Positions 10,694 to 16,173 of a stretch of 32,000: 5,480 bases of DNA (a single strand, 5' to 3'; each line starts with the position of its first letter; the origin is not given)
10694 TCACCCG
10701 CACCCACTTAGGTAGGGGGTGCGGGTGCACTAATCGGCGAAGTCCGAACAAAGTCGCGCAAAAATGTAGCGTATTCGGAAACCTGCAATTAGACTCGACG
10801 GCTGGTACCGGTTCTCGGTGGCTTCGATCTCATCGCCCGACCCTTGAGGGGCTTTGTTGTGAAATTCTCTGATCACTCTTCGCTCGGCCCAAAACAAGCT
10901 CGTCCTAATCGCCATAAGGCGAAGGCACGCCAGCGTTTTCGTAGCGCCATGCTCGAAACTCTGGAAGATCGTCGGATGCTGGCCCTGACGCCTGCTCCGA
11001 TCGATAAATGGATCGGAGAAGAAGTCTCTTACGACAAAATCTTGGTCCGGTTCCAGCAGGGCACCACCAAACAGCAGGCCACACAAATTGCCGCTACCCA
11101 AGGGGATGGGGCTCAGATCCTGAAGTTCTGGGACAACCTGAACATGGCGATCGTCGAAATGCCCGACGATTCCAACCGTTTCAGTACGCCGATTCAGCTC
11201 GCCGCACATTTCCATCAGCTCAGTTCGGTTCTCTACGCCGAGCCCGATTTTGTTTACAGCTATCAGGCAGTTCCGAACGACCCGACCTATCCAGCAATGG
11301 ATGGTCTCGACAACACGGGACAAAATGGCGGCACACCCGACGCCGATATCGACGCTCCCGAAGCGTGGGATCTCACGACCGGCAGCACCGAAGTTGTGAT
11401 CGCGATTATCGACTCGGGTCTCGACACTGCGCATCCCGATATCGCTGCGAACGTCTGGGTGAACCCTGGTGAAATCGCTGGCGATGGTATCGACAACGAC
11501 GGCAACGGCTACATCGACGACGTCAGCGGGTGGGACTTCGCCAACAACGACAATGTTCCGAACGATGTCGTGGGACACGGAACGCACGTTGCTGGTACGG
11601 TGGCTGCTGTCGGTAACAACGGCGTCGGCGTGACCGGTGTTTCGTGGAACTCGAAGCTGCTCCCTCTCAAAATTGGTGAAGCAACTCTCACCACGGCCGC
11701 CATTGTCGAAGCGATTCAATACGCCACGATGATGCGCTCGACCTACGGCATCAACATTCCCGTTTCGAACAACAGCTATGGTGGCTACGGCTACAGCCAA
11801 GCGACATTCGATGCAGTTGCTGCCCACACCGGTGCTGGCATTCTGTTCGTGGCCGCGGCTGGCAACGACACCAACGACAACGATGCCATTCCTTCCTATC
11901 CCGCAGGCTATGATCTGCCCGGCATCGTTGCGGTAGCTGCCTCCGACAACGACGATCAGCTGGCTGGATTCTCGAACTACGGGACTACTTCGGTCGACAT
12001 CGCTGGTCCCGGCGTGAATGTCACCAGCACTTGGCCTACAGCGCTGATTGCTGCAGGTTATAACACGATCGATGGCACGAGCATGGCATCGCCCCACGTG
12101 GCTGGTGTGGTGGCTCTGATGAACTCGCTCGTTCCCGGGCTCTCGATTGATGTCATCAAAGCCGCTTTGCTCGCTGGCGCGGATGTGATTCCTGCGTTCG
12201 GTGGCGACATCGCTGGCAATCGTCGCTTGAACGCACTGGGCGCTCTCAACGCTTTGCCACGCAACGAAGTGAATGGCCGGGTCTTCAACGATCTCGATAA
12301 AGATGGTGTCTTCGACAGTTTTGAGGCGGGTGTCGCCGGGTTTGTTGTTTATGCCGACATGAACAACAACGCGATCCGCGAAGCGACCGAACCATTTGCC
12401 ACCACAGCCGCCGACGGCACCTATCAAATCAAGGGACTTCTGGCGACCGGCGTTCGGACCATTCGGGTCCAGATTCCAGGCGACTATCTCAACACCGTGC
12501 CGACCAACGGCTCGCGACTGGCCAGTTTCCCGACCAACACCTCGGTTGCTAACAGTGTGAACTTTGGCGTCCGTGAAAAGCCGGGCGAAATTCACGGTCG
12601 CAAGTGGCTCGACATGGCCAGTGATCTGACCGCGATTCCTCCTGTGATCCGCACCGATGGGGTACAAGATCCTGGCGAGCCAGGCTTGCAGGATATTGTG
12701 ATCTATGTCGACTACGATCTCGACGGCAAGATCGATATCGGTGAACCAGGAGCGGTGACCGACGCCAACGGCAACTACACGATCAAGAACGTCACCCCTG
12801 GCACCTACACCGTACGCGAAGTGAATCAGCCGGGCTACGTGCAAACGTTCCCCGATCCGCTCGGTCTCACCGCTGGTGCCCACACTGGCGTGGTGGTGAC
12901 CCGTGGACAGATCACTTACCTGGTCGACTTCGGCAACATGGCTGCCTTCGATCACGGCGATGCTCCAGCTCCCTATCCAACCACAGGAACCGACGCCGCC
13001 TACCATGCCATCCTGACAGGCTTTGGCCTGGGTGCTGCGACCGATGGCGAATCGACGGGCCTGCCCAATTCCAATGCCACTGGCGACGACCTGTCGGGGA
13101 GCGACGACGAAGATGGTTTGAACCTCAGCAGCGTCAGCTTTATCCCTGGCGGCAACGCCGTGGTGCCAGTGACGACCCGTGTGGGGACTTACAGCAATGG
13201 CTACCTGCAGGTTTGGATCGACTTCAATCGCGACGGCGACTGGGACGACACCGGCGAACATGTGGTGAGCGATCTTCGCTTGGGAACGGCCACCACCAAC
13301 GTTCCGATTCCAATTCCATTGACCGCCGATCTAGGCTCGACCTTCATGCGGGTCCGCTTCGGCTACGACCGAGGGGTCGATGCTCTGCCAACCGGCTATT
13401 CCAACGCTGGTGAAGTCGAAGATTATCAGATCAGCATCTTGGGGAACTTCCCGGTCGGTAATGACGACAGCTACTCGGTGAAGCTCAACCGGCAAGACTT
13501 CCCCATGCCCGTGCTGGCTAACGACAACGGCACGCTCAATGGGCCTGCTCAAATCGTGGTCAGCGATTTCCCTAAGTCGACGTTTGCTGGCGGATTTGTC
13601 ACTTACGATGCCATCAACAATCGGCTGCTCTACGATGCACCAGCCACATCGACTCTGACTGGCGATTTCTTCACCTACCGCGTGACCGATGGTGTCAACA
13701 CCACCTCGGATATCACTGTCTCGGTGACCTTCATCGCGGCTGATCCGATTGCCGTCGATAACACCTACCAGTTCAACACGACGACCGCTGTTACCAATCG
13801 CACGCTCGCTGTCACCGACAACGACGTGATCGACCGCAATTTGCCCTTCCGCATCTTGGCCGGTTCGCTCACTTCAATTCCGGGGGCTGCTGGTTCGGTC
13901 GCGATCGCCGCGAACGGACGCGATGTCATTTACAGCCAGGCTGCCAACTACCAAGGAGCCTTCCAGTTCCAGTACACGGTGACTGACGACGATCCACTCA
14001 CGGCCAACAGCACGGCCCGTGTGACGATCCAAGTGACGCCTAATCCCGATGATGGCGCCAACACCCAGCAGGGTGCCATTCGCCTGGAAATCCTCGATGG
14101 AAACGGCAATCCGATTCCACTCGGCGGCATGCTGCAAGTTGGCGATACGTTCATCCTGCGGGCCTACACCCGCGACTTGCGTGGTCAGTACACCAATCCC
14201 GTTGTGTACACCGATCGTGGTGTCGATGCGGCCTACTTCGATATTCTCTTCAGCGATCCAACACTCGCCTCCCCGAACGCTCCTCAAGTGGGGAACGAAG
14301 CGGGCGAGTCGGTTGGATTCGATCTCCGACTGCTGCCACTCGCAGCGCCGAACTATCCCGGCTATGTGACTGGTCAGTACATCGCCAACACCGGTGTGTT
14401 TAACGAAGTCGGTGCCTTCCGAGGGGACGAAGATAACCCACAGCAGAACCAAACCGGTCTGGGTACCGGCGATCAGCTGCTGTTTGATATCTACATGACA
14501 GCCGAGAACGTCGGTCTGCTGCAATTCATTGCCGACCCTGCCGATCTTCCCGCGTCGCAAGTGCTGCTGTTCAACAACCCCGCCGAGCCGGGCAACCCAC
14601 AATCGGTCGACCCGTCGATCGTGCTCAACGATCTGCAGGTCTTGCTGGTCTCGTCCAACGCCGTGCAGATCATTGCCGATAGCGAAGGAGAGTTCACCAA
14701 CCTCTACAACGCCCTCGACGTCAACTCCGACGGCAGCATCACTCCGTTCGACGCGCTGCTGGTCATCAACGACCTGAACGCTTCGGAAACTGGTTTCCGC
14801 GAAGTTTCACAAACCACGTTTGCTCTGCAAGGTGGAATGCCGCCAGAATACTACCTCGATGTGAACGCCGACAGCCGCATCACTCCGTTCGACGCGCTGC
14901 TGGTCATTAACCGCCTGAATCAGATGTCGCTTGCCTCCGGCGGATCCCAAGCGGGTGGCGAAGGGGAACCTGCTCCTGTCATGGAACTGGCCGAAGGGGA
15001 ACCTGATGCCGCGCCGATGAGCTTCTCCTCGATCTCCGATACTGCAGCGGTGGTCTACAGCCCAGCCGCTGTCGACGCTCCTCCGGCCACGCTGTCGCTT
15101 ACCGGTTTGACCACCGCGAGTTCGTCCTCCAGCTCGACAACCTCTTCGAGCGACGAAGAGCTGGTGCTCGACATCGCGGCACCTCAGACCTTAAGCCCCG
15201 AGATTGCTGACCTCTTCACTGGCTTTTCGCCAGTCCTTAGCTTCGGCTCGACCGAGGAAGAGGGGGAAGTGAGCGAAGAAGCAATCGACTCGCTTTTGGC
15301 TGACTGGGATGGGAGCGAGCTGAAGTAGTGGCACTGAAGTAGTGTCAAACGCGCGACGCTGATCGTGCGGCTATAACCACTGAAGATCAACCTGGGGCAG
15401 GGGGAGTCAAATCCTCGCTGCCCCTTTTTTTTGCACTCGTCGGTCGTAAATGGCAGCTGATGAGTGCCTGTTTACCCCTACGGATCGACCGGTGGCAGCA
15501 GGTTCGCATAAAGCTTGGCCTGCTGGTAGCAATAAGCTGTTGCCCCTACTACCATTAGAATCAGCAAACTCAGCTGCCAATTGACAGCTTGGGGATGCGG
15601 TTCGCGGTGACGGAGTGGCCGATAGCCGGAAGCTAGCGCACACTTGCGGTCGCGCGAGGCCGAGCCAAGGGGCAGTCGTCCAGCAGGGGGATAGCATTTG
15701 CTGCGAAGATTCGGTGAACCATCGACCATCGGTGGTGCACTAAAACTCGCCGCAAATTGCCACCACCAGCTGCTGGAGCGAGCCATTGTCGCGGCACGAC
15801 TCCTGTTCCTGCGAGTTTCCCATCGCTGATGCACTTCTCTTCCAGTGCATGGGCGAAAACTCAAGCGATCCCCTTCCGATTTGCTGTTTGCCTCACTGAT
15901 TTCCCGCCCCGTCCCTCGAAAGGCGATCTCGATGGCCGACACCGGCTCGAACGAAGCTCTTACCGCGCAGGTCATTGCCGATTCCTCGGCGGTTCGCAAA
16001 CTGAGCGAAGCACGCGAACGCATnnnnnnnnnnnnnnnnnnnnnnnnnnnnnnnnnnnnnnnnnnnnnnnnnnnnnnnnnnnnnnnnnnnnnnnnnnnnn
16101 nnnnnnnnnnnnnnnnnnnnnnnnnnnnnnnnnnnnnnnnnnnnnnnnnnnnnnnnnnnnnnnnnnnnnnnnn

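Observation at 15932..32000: Nine-gene single-strand MoxR / DUF58 / VWA envelope cluster whose five distal genes have no assigned function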

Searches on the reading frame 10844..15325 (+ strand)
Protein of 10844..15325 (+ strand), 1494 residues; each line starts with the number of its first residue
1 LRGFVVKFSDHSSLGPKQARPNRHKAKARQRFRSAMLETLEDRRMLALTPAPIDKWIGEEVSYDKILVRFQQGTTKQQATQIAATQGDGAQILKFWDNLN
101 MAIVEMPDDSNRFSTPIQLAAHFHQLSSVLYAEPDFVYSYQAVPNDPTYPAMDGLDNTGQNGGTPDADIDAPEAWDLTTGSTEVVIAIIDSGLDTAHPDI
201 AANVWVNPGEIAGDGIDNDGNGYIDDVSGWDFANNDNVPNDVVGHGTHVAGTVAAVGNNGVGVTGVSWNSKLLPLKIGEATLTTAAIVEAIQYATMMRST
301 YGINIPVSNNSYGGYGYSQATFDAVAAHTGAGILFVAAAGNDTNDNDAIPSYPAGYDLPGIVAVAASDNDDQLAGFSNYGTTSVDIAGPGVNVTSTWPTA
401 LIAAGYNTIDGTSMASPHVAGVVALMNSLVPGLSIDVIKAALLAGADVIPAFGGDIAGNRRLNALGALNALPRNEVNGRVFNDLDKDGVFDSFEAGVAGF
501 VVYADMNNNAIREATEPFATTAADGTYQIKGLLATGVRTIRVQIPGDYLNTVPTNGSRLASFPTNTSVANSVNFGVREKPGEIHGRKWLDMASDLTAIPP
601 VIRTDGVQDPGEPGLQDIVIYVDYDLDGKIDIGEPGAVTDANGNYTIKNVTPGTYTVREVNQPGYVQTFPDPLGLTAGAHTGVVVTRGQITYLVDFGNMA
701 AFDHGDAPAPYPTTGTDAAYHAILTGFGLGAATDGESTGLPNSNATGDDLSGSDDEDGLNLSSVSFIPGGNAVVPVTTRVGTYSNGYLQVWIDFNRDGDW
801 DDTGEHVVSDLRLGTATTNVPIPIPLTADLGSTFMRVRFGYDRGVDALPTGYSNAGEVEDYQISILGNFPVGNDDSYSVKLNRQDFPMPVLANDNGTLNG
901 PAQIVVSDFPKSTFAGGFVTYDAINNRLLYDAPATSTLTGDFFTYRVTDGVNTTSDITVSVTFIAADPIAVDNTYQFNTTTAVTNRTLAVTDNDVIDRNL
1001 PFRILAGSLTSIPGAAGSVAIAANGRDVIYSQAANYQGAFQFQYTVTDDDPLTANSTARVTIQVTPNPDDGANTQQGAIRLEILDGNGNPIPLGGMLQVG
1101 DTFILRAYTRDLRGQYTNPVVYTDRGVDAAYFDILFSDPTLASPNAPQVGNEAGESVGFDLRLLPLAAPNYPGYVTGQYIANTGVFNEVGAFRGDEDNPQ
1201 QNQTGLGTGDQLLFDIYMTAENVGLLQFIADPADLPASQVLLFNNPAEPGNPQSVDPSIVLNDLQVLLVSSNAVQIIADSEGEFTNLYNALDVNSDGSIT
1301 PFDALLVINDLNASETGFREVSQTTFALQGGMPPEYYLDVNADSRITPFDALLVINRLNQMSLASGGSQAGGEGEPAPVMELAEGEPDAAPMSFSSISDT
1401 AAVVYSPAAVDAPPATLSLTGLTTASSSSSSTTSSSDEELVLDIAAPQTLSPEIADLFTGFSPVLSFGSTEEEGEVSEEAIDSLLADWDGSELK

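Call 79: search_protein_families(library=pfam, proteins=[window:10844-15325:+], max_evalue=0.001)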
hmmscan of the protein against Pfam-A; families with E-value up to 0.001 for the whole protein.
window:10844-15325:+ (1494 aa): 9 families
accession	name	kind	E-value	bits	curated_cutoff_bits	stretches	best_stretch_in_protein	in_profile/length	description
PF00082.27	Peptidase_S8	-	3.5e-49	168.1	21.8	1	182-446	2-273/288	Subtilase family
PF20009.4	GEVED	-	2.9e-18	66.9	24.4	1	787-863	1-77/78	GEVED domain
PF17210.9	SdrD_B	-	6.1e-16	59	29.7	2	604-669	13-74/112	SdrD B-like domain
PF00404.24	Dockerin_1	-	1.2e-10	41.8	22.9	1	1292-1359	3-57/57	Dockerin type I domain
PF13620.12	CarboxypepD_reg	-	4.7e-08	33.7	32.3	1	636-685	31-79/82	Carboxypeptidase regulatory-like domain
PF17963.7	Big_9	-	8.2e-08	33.5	23.6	1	968-1061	4-89/89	Bacterial Ig domain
PF17892.7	Cadherin_5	-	3e-05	24.2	26.5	1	976-1062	17-97/98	Cadherin-like domain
PF17802.7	SpaA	-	3.6e-05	24.3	23.1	1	635-664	34-64/91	Prealbumin-like fold domain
PF13715.12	CarbopepD_reg_2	-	7.6e-05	23.1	32.2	0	636-658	27-49/88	CarboxypepD_reg-like domain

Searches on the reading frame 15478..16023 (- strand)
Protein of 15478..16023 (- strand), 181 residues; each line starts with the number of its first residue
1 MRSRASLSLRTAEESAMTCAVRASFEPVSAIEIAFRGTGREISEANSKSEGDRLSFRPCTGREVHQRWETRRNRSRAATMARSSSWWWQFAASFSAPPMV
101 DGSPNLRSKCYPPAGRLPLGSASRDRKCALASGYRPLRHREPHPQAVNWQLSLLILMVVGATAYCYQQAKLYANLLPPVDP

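Call 79: search_protein_families(library=pfam, proteins=[window:15478-16023:-], max_evalue=0.001)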
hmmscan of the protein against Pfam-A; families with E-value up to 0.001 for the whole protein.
window:15478-16023:- (181 aa): 0 families
